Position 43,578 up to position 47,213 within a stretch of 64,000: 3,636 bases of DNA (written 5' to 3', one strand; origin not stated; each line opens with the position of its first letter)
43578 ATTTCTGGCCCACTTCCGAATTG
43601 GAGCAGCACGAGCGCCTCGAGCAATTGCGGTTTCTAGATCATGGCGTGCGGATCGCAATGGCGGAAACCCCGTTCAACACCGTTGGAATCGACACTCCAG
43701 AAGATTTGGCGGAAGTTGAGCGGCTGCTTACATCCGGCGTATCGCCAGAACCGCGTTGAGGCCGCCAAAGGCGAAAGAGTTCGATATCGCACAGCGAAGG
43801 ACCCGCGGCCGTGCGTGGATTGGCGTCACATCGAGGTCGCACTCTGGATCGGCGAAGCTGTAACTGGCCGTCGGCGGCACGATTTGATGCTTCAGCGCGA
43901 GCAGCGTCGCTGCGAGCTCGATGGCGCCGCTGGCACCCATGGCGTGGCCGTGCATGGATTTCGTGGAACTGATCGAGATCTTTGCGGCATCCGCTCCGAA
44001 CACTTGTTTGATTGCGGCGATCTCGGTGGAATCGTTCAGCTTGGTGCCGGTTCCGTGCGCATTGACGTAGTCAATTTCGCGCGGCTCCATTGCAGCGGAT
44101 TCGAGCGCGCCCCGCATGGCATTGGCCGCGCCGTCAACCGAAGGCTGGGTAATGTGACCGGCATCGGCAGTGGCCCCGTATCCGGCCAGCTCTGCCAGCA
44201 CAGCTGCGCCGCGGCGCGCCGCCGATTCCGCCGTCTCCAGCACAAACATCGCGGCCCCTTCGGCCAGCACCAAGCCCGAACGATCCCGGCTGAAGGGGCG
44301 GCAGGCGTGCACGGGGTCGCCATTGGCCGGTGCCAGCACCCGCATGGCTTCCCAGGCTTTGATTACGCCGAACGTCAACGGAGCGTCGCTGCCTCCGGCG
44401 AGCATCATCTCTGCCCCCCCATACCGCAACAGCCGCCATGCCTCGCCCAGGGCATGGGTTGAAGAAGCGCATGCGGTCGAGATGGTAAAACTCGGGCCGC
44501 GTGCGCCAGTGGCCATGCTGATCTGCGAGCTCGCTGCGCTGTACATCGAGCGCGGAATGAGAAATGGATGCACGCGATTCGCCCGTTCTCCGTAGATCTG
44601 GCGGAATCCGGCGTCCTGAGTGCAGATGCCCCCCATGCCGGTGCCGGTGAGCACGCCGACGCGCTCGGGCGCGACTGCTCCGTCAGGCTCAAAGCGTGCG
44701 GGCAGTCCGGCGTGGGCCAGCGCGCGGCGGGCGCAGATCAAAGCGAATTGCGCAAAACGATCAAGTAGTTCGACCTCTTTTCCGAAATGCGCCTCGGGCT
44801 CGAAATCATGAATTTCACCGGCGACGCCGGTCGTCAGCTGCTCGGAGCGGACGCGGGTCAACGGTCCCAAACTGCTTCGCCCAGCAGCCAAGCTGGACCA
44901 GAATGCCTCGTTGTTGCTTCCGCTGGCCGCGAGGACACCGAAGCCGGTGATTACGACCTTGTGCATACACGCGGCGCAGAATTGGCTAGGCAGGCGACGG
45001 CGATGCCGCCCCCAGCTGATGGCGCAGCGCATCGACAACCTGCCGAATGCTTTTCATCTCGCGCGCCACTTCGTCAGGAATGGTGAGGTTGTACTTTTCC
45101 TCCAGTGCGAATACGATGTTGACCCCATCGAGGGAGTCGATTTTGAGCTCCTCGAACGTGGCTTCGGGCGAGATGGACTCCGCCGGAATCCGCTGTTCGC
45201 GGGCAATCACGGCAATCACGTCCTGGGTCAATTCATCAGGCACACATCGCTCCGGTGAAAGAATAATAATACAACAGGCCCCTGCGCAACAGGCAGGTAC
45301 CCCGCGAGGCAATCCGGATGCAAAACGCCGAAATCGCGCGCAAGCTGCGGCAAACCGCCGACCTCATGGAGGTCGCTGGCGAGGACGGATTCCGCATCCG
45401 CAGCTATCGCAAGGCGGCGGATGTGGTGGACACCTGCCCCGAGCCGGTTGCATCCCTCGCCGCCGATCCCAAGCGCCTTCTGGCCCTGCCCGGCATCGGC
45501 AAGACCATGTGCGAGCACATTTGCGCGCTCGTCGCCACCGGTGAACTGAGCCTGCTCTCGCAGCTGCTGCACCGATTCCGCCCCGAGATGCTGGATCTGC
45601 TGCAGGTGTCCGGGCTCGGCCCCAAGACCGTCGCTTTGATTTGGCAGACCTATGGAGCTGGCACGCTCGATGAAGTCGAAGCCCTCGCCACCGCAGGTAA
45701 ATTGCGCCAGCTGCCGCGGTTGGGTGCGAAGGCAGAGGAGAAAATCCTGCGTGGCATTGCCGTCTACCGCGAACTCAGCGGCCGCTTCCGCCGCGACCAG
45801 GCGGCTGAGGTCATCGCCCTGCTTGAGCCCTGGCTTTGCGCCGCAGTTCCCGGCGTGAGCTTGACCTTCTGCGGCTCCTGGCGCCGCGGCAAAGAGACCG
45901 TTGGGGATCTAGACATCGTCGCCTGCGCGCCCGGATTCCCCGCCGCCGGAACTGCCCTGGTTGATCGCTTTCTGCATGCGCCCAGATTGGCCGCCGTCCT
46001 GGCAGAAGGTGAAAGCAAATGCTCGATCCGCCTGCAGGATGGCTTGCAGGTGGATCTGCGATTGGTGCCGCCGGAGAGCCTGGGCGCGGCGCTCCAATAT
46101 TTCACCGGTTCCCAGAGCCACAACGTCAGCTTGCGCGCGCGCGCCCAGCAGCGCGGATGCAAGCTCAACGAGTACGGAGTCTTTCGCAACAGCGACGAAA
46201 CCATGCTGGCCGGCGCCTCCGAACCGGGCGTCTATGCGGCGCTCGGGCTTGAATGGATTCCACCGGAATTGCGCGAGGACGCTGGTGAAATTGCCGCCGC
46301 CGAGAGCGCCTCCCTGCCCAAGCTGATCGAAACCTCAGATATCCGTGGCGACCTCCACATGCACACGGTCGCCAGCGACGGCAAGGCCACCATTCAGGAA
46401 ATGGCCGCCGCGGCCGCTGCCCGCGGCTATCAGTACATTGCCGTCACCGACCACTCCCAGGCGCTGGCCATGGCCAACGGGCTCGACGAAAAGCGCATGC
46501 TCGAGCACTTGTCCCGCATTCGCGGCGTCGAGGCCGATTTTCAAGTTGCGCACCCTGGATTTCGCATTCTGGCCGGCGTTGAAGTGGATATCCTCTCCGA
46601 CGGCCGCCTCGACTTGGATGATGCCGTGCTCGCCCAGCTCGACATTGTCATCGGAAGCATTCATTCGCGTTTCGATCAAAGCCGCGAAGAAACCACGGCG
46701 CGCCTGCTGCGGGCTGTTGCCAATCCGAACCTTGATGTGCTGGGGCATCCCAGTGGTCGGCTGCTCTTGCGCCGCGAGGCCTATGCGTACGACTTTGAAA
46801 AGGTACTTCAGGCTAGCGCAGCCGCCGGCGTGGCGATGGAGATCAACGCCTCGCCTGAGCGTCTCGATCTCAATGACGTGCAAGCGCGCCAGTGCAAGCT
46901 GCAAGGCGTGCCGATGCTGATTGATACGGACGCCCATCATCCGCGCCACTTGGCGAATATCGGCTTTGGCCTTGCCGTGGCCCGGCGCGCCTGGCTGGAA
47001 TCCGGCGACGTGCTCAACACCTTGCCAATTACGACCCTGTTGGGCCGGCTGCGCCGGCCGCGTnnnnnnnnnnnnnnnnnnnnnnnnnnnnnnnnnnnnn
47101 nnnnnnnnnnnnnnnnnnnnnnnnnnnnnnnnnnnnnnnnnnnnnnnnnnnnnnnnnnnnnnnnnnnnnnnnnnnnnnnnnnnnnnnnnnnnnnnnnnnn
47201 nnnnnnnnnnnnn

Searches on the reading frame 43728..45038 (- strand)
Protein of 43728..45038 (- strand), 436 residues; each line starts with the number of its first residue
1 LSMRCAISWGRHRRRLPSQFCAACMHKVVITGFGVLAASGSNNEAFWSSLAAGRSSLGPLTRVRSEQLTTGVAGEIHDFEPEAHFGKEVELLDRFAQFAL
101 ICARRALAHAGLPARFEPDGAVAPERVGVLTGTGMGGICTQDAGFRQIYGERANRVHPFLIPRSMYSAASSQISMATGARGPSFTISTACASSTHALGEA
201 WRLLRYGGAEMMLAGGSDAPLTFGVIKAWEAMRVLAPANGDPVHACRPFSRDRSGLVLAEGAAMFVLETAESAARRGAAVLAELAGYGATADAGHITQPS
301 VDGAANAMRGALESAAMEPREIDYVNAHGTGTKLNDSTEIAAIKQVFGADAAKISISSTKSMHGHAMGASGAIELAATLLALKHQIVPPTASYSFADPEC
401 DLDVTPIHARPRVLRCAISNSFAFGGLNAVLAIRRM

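Call 71: search_protein_families(library=pfam, proteins=[window:43728-45038:-], max_evalue=0.00001)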
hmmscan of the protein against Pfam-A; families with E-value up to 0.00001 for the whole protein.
window:43728-45038:- (436 aa): 2 families
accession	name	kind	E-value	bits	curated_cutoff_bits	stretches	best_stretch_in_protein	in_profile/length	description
PF00109.32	ketoacyl-synt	-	1.3e-47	163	20.8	1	26-273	2-252/252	Beta-ketoacyl synthase, N-terminal domain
PF02801.28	Ketoacyl-synt_C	-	7e-37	126.5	20.8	1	281-393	1-118/119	Beta-ketoacyl synthase, C-terminal domain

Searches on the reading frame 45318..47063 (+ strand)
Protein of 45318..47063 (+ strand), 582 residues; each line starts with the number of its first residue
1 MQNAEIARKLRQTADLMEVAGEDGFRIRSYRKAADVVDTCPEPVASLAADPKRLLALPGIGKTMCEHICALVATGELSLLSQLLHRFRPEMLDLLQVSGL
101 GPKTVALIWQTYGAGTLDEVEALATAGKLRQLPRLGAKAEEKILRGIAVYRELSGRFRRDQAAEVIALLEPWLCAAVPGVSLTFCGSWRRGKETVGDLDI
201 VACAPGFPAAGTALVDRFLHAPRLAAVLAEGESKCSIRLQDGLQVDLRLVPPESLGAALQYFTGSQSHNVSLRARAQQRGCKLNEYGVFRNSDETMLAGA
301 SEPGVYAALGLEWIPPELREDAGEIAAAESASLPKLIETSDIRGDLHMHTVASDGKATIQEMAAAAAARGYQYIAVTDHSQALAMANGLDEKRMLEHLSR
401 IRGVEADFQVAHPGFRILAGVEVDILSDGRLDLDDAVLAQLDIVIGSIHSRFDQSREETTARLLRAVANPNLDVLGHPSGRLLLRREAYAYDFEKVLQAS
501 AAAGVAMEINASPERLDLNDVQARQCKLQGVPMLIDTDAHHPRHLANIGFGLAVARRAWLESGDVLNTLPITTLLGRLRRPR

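Call 71: search_protein_families(library=pfam, proteins=[window:45318-47063:+], max_evalue=0.00001)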
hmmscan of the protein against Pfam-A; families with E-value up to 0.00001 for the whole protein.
window:45318-47063:+ (582 aa): 5 families
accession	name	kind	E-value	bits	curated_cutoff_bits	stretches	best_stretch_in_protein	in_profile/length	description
PF14791.11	DNA_pol_B_thumb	-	8.6e-25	86.8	25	1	258-320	1-63/63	DNA polymerase beta thumb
PF14716.13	HHH_8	-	9.9e-24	84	30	1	1-77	1-73/73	Helix-hairpin-helix domain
PF02811.25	PHP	-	3.2e-13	50.8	26.4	1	345-511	1-163/164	PHP domain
PF14520.12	HHH_5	-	8.9e-12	45.8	27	1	92-145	2-53/57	Helix-hairpin-helix domain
PF14792.12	DNA_pol_B_palm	-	9.3e-07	29.5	25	1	159-210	4-55/113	DNA polymerase beta palm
